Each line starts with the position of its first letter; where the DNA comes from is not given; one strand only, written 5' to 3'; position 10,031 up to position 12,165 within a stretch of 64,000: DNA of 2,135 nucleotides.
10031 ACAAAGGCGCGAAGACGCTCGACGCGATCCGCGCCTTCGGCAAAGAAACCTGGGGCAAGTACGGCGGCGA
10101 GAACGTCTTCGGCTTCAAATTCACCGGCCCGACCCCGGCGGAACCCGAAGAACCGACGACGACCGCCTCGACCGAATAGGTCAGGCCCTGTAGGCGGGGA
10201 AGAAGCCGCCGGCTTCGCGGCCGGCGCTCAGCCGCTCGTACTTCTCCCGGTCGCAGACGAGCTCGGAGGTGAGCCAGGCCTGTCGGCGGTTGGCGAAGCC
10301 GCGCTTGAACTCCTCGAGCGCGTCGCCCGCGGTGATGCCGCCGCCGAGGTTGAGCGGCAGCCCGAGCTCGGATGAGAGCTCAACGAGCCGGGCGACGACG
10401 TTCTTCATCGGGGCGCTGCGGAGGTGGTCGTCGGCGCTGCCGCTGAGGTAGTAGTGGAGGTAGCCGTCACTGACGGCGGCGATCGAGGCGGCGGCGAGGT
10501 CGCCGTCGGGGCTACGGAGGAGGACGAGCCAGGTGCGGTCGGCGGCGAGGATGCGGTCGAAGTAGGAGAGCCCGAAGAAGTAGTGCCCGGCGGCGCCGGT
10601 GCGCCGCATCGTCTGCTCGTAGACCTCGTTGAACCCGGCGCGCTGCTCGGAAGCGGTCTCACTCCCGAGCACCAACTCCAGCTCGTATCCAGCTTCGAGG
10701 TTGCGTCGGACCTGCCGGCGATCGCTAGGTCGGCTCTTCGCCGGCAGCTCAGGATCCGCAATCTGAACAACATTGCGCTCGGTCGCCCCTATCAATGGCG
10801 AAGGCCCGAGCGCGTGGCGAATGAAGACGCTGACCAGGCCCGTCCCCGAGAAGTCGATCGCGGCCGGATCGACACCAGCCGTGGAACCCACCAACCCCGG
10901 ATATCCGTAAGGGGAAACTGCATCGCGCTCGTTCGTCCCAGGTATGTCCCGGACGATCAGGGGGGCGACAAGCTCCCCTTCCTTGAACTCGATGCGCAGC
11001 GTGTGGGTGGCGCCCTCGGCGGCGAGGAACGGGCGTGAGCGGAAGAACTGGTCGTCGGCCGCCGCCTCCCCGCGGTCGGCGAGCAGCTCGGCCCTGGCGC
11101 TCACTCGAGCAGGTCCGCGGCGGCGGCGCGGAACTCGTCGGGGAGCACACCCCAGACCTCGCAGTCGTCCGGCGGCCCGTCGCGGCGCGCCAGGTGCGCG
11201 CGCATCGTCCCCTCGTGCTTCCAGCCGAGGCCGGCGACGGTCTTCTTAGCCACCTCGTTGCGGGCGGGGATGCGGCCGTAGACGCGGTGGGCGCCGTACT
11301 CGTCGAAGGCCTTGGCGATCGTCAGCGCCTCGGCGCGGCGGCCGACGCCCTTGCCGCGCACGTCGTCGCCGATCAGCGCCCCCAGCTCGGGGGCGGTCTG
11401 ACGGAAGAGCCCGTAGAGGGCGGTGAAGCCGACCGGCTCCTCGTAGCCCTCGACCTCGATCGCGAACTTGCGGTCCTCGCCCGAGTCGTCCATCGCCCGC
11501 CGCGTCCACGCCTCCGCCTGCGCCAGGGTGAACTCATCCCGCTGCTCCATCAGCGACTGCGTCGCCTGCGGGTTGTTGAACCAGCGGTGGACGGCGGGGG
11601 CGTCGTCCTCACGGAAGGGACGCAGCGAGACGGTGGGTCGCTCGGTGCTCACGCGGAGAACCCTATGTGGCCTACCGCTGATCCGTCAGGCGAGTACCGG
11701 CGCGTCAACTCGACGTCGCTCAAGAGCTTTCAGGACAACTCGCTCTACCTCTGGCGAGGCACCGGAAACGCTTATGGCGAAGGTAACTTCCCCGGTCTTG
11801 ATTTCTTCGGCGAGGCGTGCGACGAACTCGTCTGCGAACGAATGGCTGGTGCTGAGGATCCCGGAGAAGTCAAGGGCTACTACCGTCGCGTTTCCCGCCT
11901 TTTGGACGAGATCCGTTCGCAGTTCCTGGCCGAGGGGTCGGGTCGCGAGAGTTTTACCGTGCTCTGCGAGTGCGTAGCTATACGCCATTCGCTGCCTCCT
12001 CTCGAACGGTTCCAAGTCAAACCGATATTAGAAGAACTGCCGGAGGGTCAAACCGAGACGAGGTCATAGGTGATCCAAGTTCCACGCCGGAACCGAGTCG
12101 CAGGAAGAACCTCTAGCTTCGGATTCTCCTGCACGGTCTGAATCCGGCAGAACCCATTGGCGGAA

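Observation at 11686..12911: Low-GC islet encoding an orphan GHKL-ATPase / STAS-like (DUF4325-type) two-gene module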

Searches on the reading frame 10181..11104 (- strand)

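Call 3: search_protein_families(library=pfam, proteins=[window:10181-11104:-], max_evalue=1)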
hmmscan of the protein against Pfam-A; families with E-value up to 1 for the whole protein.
window:10181-11104:- (307 aa): 2 families
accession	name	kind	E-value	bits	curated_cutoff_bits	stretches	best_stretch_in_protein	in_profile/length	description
PF13480.13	Acetyltransf_6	-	3.2e-07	31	22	1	127-257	6-138/143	Acetyltransferase (GNAT) domain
PF04339.18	FemAB_like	-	0.073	12.6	27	1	123-212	182-270/369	Peptidogalycan biosysnthesis/recognition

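Call 5: search_protein_families(library=ncbifam, proteins=[window:10181-11104:-], max_evalue=1)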
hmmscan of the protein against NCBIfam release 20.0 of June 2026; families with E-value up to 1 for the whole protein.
window:10181-11104:- (307 aa): 0 families

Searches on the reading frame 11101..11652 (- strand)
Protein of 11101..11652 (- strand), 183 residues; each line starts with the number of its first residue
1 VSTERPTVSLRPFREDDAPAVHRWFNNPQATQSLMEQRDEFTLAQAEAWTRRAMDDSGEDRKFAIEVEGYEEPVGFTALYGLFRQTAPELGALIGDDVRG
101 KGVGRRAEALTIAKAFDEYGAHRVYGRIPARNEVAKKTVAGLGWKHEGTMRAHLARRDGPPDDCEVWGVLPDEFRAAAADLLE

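Call 3: search_protein_families(library=pfam, proteins=[window:11101-11652:-], max_evalue=1)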
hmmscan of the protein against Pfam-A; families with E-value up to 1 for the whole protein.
window:11101-11652:- (183 aa): 3 families
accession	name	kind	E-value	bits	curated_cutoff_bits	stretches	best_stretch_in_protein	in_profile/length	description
PF13302.13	Acetyltransf_3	-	6e-19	69.5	25.4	1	9-143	3-136/138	Acetyltransferase (GNAT) domain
PF13523.12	Acetyltransf_8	-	2.6e-06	27.6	27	1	15-150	3-143/145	Acetyltransferase (GNAT) domain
PF00583.31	Acetyltransf_1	-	4.7e-05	24.1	20.7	1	47-135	14-107/116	Acetyltransferase (GNAT) family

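Call 5: search_protein_families(library=ncbifam, proteins=[window:11101-11652:-], max_evalue=1)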
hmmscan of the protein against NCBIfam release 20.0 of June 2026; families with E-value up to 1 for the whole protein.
window:11101-11652:- (183 aa): 5 families
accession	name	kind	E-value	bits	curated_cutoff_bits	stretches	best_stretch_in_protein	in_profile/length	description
NF011709.0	PRK15130.1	equivalog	3.1e-06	27.1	218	1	5-151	4-147/186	spermidine N1-acetyltransferase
NF040503.1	resist_ArsN1a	equivalog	0.00033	20.4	170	1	88-159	78-147/159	arsinothricin resistance N-acetyltransferase ArsN1 family A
TIGR03585.1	PseH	equivalog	0.00043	20.4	93.1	1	9-158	2-147/156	UDP-4-amino-4,6-dideoxy-N-acetyl-beta-L-altrosamine N-acetyltransferase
NF000225.3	AAC_6p_Strep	exception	0.068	13.1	250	1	97-159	77-140/156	aminoglycoside 6'-N-acetyltransferase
NF000483.1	BlmB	exception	0.079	12.3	625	1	82-161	86-166/301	bleomycin family antibiotic N-acetyltransferase BlmB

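Call 76: find_related_loci(query=A8, collection=metagenome_contigs, flank=4000)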
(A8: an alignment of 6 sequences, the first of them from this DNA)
Query A8 (183 aa) in metagenome_contigs; peptide patterns used: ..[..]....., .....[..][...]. (x = any residue, [..] = any of these).
600 stretches matched a pattern (row limit reached: there are more); 429 encode a relative of the query (tblastn E <= 1e-3); the best 80 are kept; 80 distinct loci.
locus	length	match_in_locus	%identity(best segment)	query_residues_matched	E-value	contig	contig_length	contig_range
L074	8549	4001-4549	93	1-183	6e-115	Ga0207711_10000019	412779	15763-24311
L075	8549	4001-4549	95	1-183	3e-114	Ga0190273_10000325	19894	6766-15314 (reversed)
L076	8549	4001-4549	92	1-183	7e-114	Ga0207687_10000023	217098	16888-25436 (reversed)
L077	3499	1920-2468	93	1-183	5e-116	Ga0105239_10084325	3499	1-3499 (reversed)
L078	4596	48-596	92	1-183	9e-113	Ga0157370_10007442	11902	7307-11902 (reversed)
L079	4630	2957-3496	94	3-182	2e-113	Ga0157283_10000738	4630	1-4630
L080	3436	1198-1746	93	1-183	3e-115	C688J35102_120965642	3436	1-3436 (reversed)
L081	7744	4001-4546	93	1-182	2e-112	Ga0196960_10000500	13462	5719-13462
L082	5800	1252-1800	92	1-183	2e-112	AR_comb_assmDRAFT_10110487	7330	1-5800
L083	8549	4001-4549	93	1-183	1e-112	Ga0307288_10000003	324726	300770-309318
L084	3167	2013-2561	92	1-183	3e-115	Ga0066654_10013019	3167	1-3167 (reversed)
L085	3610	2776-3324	92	1-183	4e-114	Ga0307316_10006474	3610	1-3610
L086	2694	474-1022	92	1-183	4e-116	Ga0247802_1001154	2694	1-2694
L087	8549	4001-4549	93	1-183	7e-112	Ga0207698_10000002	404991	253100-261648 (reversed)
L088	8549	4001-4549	91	1-183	9e-112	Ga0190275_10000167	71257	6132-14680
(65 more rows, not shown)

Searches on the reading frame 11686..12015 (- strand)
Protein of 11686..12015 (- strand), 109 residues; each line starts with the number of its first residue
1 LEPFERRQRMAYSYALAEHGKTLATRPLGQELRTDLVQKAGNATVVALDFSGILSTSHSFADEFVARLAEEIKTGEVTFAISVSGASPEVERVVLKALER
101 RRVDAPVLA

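Call 3: search_protein_families(library=pfam, proteins=[window:11686-12015:-], max_evalue=1)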
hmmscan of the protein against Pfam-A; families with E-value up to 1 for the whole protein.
window:11686-12015:- (109 aa): 4 families
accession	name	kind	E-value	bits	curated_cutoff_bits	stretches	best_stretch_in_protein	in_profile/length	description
PF14213.11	DUF4325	-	1.9e-07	31.1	23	1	29-90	2-63/64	STAS-like domain of unknown function (DUF4325)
PF02590.22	SPOUT_MTase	-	0.0058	17.1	27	1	40-91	64-114/154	Predicted SPOUT methyltransferase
PF20704.4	KH_NucS_shadow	-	0.023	15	27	1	34-92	7-65/130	NucS shadow ORF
PF00998.28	RdRP_3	-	0.12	11.5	27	1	8-103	19-115/486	Viral RNA dependent RNA polymerase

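Call 4: search_protein_families(library=padloc, proteins=[window:11686-12015:-], max_evalue=1)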
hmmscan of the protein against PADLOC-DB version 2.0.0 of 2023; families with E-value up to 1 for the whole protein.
window:11686-12015:- (109 aa): 1 family
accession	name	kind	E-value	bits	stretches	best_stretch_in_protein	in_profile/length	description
PDLC02567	DrmA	-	0.0073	11.4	1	25-95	315-386/1750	DrmA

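Call 5: search_protein_families(library=ncbifam, proteins=[window:11686-12015:-], max_evalue=1)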
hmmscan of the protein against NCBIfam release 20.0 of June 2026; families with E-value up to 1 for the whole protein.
window:11686-12015:- (109 aa): 4 families
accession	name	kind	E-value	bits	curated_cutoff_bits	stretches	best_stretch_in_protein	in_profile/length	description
TIGR00246.1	tRNA_RlmH_YbeA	equivalog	0.016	15.2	149.7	1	35-92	59-114/155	23S rRNA (pseudouridine(1915)-N(3))-methyltransferase RlmH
NF000988.0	PRK00103.2-2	equivalog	0.025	14.6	199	1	28-82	50-104/156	23S rRNA (pseudouridine(1915)-N(3))-methyltransferase RlmH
NF040488.1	SCO5389_fam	equivalog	0.039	14.1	75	1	32-89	5-62/130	SCO5389 family protein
NF001628.0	PRK00414.1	equivalog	0.12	12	265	1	39-99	74-136/192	D-sedoheptulose 7-phosphate isomerase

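Call 16: find_homologous_proteins(query=window:11686-11988:-)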
Query window:11686-11988:- (100 aa): 119 proteins with E <= 0.001 among 153 candidates.
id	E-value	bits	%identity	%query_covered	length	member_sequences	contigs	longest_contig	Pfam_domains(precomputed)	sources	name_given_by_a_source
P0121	9.0e-55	200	100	100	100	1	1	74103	PF14213.12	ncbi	ncbi:MAG TPA: STAS-like domain-containing protein [Solirubrobacterales bacterium]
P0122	8.8e-54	197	99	100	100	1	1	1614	PF14213.12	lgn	-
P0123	1.2e-51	190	95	100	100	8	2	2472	PF14213.12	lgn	-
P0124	2.3e-50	186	91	99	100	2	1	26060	PF14213.12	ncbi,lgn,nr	ncbi:MAG TPA: STAS-like domain-containing protein [Solirubrobacterales bacterium]|nr:STAS-like domai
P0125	3.6e-48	179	89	100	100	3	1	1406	PF14213.12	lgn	-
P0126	1.3e-47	177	88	100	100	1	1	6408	PF14213.12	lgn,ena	-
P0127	2.4e-47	176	87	100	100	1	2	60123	PF14213.12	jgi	jgi:hypothetical protein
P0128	9.7e-47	174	86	100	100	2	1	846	PF14213.12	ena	-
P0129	2.7e-46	173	87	100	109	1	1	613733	PF14213.12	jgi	jgi:uncharacterized protein DUF4325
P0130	3.2e-46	173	86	100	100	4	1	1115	PF14213.12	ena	-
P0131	4.0e-46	172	86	99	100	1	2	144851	PF14213.12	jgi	jgi:DNA-binding LacI/PurR family transcriptional regulator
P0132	2.6e-45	170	84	100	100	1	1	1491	PF14213.12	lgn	-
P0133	9.0e-45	168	83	99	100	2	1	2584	PF14213.12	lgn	-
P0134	9.7e-45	168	83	100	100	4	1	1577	PF14213.12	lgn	-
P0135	2.7e-44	167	84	100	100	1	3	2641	PF14213.12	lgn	-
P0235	3.5e-19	86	49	93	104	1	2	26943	PF14213.12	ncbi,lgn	ncbi:MAG: STAS-like domain-containing protein [Solirubrobacteraceae bacterium]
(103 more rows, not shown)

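Call 17: find_encoding_contigs(protein=P0235, flank=8000, max_places=2)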
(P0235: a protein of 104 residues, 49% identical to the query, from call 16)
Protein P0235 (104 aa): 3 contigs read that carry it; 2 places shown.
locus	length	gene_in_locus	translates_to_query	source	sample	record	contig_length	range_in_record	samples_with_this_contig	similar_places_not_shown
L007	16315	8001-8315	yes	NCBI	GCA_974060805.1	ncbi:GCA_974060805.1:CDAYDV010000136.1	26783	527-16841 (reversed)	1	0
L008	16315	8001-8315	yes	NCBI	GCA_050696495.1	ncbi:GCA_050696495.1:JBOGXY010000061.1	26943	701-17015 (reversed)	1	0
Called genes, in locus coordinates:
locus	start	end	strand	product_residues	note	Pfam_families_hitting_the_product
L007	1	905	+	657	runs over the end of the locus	PF00239:Resolvase, PF07508:Recombinase, PF13408:Zn_ribbon_recom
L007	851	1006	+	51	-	-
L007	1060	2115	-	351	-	PF12229:PG_binding_4, PF03734:YkuD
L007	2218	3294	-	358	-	-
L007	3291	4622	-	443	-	-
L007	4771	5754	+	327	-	PF08240:ADH_N, PF00107:ADH_zinc_N, PF13602:ADH_zinc_N_2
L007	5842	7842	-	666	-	PF00753:Lactamase_B, PF12706:Lactamase_B_2 (weak), PF14863:Alkyl_sulf_dimr, PF14864:Alkyl_sulf_C, PF02036:SCP2 (weak)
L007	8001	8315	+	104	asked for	PF14213:DUF4325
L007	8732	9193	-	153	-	PF00578:AhpC-TSA, PF08534:Redoxin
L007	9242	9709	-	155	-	PF12802:MarR_2 (faint), PF01047:MarR (faint), PF12844:HTH_19 (faint), PF13560:HTH_31, PF01381:HTH_3, PF13443:HTH_26 (faint)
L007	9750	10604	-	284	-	PF09339:HTH_IclR, PF01614:IclR_C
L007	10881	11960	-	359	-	PF10776:DUF2600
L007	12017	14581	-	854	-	PF02687:FtsX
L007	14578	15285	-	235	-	PF00005:ABC_tran, PF13304:AAA_21 (faint)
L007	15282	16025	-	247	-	PF00005:ABC_tran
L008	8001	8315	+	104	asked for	PF14213:DUF4325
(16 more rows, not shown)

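Call 56: search_solved_structures(query=A3, max_evalue=10, show_alignments=3)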
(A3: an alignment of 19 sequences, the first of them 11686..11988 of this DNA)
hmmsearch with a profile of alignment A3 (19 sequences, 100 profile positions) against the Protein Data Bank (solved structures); distinct sequences matched with E-value up to 10: 7.
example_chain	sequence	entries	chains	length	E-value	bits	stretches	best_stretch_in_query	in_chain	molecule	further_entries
9z7o_A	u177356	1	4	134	0.0035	20.5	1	19-90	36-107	Escherichia VapS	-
5mak_A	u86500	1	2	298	0.55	13.4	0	59-88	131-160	R7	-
5ma4_A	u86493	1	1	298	0.56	13.4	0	59-88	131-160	K7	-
5ma3_A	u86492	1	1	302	0.58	13.4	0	59-88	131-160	R11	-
5ma9_A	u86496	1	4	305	0.59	13.3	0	59-88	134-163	R11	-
2p9j_A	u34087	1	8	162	1.1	12.5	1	18-87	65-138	Hypothetical protein AQ2171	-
8up5_P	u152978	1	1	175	1.3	12.2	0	64-91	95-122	KEOPS complex subunit Pcc1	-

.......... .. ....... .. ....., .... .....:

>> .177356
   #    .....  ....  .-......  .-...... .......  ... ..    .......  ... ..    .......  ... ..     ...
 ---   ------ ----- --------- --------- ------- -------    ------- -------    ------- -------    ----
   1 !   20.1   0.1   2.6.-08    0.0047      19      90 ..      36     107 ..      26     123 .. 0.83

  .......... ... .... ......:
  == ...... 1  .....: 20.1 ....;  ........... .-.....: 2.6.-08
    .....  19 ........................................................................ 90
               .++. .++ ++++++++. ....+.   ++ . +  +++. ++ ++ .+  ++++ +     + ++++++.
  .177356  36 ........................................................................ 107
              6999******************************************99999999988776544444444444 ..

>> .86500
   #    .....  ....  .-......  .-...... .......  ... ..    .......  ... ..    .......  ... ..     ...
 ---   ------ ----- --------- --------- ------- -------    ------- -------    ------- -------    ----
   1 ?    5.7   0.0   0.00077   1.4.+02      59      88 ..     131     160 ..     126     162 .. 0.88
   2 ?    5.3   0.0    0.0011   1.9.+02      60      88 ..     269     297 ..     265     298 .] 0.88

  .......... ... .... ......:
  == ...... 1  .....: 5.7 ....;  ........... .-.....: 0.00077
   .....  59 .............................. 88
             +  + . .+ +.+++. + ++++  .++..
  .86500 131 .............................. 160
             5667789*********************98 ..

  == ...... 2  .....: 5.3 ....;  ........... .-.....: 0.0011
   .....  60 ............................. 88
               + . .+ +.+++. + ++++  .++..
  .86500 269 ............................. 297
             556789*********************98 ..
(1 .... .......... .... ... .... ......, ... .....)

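Call 64: predict_structure(alignment_id=A3)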
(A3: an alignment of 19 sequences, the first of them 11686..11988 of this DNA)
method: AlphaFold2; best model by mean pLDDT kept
length: 100 residues; sequences in the alignment: 19
mean_pLDDT: 90.3   pTM: 0.82
mean pLDDT of the five models: 90.3, 89.3, 88.4, 88.3, 86.9
residues with pLDDT >= 90: 81; 70-90: 13; 50-70: 6; < 50: 0
segments of 3 or more residues with pLDDT < 50: none
pLDDT, mean of each block of 10 residues (from residue 1): 90 93 94 91 95 95 91 92 93 70
secondary structure, 60 per line:
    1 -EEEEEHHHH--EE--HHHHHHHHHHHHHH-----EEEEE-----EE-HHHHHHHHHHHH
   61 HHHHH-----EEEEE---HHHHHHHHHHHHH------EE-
elements in order: E2-6 H7-10 H17-30 E36-40 H49-65 E71-75 H79-91

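Call 69: fold_search(model_id=the predicted structure, library=pdb)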
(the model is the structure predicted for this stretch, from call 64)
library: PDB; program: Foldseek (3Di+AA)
matches with E <= 10: 741; with E <= 0.001: 0
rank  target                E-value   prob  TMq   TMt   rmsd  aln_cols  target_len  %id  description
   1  6jhk_B                6.0e-03  1.00  0.61  0.54   4.8        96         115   14  Crystal Structure of Bacillus subtilis RsbS (released 2019-09-11)
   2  9ias_A                8.9e-03  1.00  0.59  0.13   3.2        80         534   18  Sulfate transporter SLC26A11 in nanodiscs with nanobody Nb4 (released 2026-03-04)
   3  7ch1_A                1.3e-02  0.98  0.48  0.09   6.9        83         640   13  The overall structure of SLC26A9 (released 2020-08-26)
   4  4dgf_B                1.5e-02  1.00  0.64  0.53   3.9        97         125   13  Structure of SulP Transporter STAS Domain from Wolinella Succinogenes Refined to 1.6 Angstrom Resolution (released 2012-02-08)
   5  7lhv_A                1.5e-02  0.99  0.53  0.12   4.7        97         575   15  Structure of Arabidopsis thaliana sulfate transporter AtSULTR4;1 (released 2021-08-11)
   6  9ikv_A                2.5e-02  1.00  0.64  0.13   2.5        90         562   13  human SLC26A7 with iodide (released 2025-07-02)
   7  1tid_B                3.7e-02  0.99  0.59  0.51   3.7        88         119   16  Crystal Structures of the ADP and ATP bound forms of the Bacillus Anti-sigma factor SpoIIAB in complex with the Anti-a (released 2004-06-15)
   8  1thn_B                3.7e-02  0.98  0.56  0.51   4.5        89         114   21  Crystal Structures of the ADP and ATP bound forms of the Bacillus Anti-sigma factor SpoIIAB in complex with the Anti-a (released 2004-06-15)
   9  6jhk_A                4.0e-02  0.99  0.62  0.55   4.2       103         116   14  Crystal Structure of Bacillus subtilis RsbS (released 2019-09-11)
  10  7v73                  5.5e-02  0.96  0.48  0.09   8.2        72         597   14  Thermostabilized human prestin in complex with chloride (released 2022-08-31)
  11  3oir_B                5.9e-02  0.98  0.63  0.51   4.0        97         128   13  Crystal structure of sulfate transporter family protein from Wolinella succinogenes (released 2010-09-08)
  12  2yv4                  5.9e-02  0.51  0.36  0.36   9.5       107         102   10  Crystal Structure of C-terminal Sua5 Domain from Pyrococcus horikoshii Hypothetical Sua5 Protein PH0435 (released 2007-10-09)
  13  3sim_A                6.3e-02  0.96  0.60  0.26   4.0       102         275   19  Crystallographic structure analysis of family 18 Chitinase from Crocus vernus (released 2011-07-06)
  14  3ztb_B                7.1e-02  0.93  0.57  0.52   4.3       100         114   12  The bacterial stressosome: a modular system that has been adapted to control secondary messenger signaling (released 2012-02-22)
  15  7xul_A                7.1e-02  0.80  0.40  0.07   4.2        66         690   17  Human SLC26A3 in complex with Tenidap (released 2023-05-24)
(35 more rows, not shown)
